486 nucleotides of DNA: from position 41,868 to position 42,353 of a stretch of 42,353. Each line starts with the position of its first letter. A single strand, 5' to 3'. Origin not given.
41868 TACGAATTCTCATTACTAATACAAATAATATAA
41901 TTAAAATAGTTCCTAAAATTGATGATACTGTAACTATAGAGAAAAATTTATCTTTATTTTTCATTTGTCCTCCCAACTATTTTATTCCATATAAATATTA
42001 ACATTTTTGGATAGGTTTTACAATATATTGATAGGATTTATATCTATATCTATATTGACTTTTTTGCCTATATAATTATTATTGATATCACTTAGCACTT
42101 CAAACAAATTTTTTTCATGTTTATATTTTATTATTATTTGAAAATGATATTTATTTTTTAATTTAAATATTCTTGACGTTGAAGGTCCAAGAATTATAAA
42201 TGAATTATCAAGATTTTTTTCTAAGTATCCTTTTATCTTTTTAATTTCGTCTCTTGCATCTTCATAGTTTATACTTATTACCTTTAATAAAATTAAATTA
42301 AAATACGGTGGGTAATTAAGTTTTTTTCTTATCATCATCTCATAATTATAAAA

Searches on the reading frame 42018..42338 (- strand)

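Call 25: search_protein_families(library=pfam, proteins=[window:42018-42338:-], max_evalue=0.001)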
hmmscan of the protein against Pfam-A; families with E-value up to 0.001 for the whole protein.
window:42018-42338:- (106 aa): 1 family
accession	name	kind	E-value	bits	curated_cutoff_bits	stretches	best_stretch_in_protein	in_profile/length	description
PF18074.6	PriA_C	-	5.2e-19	69.3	26.9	1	11-102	1-95/95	Primosomal protein N C-terminal domain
